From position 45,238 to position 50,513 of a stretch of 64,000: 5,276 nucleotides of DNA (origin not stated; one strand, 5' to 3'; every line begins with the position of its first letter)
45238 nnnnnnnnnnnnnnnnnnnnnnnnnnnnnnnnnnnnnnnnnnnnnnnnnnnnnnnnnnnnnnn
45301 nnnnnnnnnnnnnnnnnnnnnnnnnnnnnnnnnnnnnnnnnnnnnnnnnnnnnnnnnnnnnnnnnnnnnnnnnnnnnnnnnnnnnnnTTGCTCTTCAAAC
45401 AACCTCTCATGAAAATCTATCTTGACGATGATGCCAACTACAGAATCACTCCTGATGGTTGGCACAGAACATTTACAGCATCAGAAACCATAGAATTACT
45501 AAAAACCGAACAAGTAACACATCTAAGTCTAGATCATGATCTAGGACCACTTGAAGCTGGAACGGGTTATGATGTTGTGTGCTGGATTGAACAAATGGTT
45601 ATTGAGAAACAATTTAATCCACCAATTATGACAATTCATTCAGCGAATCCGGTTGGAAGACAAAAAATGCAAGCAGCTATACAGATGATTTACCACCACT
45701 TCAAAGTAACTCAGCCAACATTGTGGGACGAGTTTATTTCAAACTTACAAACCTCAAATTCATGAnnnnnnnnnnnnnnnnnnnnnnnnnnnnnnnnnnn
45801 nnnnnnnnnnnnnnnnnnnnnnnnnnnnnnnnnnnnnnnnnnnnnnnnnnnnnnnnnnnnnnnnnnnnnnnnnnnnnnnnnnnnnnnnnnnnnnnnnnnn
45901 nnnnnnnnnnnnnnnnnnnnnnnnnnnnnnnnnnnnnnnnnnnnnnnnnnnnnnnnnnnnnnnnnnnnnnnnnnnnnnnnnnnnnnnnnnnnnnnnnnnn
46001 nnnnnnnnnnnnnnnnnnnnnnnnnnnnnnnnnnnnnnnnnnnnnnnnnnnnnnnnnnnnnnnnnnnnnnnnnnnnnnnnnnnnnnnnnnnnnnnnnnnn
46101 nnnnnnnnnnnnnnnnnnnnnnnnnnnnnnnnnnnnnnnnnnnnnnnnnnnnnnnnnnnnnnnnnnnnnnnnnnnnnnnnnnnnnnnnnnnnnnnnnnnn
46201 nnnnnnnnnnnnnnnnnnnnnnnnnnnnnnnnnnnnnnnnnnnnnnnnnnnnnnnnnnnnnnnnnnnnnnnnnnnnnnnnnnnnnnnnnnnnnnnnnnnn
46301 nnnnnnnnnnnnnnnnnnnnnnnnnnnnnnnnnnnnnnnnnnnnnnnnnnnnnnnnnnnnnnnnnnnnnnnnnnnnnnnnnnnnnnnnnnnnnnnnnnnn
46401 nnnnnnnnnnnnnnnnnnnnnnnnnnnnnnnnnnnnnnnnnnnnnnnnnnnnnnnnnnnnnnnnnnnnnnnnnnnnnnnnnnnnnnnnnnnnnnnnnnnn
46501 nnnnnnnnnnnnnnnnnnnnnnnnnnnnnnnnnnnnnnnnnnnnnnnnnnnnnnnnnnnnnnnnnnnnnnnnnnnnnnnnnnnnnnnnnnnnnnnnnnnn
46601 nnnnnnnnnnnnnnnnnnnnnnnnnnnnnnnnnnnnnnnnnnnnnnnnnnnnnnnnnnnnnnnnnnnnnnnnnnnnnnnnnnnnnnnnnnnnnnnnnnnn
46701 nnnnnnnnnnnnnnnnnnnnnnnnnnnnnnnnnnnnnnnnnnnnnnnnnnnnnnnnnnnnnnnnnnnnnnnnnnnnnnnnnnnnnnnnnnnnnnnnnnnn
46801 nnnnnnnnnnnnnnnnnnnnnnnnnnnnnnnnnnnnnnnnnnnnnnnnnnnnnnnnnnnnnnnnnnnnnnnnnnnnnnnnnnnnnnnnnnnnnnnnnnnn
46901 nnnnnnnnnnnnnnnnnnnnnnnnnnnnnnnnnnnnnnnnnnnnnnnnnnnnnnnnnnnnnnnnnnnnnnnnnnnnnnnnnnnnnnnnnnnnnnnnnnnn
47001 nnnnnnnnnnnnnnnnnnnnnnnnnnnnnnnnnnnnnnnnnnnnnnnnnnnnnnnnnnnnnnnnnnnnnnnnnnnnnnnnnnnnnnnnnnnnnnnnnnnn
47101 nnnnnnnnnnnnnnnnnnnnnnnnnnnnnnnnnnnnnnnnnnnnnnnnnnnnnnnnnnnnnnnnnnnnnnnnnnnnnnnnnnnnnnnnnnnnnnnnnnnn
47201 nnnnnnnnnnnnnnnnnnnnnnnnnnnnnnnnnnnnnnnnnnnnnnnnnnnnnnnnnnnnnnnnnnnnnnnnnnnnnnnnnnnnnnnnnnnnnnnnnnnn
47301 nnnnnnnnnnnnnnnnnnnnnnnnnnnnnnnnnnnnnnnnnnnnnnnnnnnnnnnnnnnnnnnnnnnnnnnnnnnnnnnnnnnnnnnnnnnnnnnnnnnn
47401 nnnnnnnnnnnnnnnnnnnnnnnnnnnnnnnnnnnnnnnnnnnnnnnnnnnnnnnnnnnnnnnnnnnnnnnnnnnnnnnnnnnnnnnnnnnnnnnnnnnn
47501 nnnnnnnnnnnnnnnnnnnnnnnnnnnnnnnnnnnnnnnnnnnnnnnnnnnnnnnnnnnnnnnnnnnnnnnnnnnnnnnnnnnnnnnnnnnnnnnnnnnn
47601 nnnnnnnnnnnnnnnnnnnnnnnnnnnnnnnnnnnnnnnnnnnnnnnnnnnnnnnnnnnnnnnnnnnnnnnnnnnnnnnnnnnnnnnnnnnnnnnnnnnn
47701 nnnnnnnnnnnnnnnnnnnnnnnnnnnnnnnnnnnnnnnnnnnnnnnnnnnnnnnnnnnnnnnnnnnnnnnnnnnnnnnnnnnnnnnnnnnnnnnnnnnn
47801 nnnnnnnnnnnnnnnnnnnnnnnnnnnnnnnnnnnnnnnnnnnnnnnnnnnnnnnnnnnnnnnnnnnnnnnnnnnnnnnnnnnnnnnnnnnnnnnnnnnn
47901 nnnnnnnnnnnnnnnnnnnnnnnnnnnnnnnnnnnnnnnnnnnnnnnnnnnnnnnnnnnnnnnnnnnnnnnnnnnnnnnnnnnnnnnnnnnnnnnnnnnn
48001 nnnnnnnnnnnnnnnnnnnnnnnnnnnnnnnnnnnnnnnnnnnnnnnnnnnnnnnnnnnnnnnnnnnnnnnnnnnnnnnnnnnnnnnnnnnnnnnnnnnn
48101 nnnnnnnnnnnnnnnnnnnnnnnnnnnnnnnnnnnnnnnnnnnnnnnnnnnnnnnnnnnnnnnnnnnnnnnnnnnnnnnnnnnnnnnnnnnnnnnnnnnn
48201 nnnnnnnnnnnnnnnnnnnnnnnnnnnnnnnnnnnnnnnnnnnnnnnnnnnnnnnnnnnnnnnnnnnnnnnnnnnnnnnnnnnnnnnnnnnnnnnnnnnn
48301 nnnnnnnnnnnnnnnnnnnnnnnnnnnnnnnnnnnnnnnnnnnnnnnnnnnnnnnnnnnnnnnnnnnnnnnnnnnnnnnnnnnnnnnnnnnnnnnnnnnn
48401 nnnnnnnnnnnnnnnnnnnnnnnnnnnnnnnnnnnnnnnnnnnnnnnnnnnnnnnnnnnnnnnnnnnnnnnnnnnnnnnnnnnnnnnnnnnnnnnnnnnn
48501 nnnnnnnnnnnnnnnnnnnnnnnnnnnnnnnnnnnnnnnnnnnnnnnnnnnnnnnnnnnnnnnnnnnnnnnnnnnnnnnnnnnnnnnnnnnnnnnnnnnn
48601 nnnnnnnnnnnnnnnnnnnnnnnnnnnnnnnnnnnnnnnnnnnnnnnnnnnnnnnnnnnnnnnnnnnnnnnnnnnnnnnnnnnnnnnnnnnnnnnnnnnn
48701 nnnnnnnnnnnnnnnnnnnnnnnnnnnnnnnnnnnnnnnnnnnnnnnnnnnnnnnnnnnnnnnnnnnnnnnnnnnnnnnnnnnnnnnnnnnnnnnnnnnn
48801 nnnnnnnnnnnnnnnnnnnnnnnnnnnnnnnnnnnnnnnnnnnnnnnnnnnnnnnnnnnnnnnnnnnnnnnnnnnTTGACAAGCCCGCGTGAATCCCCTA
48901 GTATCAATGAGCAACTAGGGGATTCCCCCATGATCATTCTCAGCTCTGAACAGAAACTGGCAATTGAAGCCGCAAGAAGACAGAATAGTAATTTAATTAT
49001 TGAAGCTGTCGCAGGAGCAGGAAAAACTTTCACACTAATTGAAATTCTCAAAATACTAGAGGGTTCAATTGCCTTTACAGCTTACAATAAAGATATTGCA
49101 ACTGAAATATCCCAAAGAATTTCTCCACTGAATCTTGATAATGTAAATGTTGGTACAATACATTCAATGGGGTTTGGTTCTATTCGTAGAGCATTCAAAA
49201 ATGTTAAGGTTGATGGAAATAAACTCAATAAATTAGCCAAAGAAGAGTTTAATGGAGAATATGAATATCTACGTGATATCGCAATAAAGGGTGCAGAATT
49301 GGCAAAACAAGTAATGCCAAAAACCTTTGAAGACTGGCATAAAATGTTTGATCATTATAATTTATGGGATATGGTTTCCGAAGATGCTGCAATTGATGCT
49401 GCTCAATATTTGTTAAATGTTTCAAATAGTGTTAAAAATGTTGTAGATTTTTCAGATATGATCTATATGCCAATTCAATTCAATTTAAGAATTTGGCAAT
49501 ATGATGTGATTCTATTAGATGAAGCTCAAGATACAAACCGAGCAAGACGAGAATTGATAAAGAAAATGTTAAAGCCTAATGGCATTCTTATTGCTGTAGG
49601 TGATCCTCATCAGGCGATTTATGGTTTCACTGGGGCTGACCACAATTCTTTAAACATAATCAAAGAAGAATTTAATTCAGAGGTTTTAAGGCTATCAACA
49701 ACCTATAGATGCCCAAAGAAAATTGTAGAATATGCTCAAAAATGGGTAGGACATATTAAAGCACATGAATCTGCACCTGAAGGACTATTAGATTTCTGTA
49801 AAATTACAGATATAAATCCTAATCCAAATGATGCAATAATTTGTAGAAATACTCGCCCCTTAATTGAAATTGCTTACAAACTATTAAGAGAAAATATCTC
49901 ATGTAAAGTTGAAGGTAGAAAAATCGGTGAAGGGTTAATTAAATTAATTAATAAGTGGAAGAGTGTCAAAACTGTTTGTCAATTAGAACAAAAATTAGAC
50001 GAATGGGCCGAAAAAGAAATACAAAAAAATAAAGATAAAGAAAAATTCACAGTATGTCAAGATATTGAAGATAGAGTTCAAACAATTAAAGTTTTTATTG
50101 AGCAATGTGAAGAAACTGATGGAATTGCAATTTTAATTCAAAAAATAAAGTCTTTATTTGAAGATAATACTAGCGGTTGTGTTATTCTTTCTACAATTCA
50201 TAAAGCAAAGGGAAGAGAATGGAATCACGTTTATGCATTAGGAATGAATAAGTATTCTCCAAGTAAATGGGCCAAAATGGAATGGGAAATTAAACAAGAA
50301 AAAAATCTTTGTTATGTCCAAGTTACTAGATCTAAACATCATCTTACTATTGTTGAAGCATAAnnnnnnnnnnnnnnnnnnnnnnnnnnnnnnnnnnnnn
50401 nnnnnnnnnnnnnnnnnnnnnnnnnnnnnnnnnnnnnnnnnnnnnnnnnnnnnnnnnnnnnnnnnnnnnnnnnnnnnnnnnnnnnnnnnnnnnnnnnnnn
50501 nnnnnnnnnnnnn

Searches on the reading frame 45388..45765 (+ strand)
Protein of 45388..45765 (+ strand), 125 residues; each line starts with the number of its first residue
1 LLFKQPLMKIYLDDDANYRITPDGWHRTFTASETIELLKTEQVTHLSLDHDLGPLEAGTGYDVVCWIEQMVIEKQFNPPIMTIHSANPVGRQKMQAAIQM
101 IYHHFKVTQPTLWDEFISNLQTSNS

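Call 58: search_protein_families(library=phrogs, max_evalue=0.001, proteins=[window:45388-45765:+])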
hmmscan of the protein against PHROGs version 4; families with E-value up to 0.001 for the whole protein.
window:45388-45765:+ (125 aa): 1 family
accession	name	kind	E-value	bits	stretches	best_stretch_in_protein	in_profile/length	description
phrog_1479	-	unknown function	3.4e-20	73.6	1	8-101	6-103/124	-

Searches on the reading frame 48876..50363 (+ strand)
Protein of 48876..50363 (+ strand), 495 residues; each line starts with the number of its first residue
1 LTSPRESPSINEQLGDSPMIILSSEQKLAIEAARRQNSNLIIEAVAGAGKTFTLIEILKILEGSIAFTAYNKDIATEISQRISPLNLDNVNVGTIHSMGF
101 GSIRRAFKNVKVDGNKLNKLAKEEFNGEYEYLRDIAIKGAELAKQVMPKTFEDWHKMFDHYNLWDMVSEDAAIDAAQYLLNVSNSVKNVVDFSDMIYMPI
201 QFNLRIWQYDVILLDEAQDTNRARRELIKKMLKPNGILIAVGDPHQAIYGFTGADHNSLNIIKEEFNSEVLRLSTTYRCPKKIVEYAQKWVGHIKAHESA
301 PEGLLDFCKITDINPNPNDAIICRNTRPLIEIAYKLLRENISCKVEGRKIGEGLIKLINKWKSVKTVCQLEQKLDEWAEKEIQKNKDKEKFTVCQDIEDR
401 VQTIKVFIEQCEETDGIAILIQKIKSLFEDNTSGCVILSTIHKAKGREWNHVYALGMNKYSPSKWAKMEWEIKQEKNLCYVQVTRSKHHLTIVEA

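Call 21: search_protein_families(library=pfam, proteins=[window:48876-50363:+], max_evalue=0.001)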
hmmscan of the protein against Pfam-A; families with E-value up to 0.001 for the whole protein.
window:48876-50363:+ (495 aa): 8 families
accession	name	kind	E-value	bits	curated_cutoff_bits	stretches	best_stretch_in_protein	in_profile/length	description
PF00580.27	UvrD-helicase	-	3.8e-27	96.1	23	1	25-266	4-270/271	UvrD/REP helicase N-terminal domain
PF13361.12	UvrD_C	-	6e-17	62.5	25.6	1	365-493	211-346/350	UvrD-like helicase C-terminal domain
PF13245.12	AAA_19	-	3.2e-12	47.2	25.1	1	26-251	1-133/134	AAA domain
PF13538.12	UvrD_C_2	-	8.8e-08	32.3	27.4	1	438-493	4-52/52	UvrD-like helicase C-terminal domain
PF01443.25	Viral_helicase1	-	9.8e-08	32.5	21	0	208-288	59-136/228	Viral superfamily 1 RNA helicase core domain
PF13604.12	AAA_30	-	1.1e-06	29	27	0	22-82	2-66/191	AAA domain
PF09848.15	SLFN-g3_helicase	-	6.8e-06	26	24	1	205-298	76-184/354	Schlafen group 3, DNA/RNA helicase domain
PF04851.21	ResIII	-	8.1e-05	23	22.5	0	22-91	4-82/164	Type III restriction enzyme, res subunit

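Call 68: search_dna_similar(query=window:48876-50363:+, collection=phages, mode=protein, max_rows=12)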
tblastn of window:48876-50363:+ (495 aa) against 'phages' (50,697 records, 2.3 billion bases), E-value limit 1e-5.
Records with a match: 251; places in all: 254; records where one place covers at least 80% of the query: 135.
Best place of each record, by identity: <60% 251.
By first word of the organism name: Escherichia 61; Pseudomonas 33; Acinetobacter 31; Flavobacterium 29; Bacteriophage 17; Klebsiella 7; Vibrio 6; Bacteroides 6; Listeria 6; Bacillus 6; and 27 more.
By host as written in the record: - 38; Escherichia coli 17; Flavobacterium psychrophilum 950106-1/1 12; Acinetobacter baumannii 10; Escherichia coli K-12 MG1655 10; Pseudomonas putida KT2440 and Paw85 9; Pseudomonas aeruginosa 6; Listeria monocytogenes 6; and 94 more.
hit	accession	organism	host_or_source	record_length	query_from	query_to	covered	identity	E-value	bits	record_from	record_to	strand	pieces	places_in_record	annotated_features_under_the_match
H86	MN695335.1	Synechococcus phage B23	Synechoccus sp.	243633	22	493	95%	56.0%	1e-171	541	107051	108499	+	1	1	hypothetical protein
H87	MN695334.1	Synechococcus phage B3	Synechoccus sp.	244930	22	493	95%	56.0%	1e-171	541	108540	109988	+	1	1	hypothetical protein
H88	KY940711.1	Bradyrhizobium phage BDU-MI-1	Bradyrhizobium diazoefficiens USDA110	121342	18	490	96%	42.1%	6e-114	375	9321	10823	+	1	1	ATP-dependent DNA helicase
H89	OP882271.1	Pseudomonas phage MiCath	Pseudomonas putida S12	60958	23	487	94%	39.3%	1e-86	296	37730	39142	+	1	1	DNA helicase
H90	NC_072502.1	Pseudomonas phage MiCath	Pseudomonas putida S12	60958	23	487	94%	39.3%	1e-86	296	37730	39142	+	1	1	DNA helicase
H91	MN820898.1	Sphingomonas phage vB_StuS_MMDA13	Sphingomonas turrisvirgatae MCT13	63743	37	494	93%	39.8%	1e-91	311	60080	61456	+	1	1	putative UvrD superfamily I DNA helicase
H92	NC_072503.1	Sphingomonas phage vB_StuS_MMDA13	Sphingomonas turrisvirgatae MCT13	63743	37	494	93%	39.8%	1e-91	311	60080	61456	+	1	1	putative UvrD superfamily I DNA helicase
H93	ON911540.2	Xanthomonas phage vB_Xar_IVIA-DoCa3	Xanthomonas arboricola pv. juglandis ...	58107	38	495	93%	39.8%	1e-94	320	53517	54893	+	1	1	putative helicase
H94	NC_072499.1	Xanthomonas phage vB_Xar_IVIA-DoCa3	Xanthomonas arboricola pv. juglandis ...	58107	38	495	93%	39.8%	1e-94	320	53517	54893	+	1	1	putative helicase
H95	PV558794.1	Variovorax phage VPv62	Variovorax paradoxus DSM 645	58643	37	495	93%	39.5%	7e-89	303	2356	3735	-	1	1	record has no annotation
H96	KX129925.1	Pseudomonas phage NP1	-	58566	37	495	93%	39.3%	6e-90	306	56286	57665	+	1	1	ATP-dependent DNA helicase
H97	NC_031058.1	Pseudomonas phage NP1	-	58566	37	495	93%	39.3%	6e-90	306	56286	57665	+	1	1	DNA helicase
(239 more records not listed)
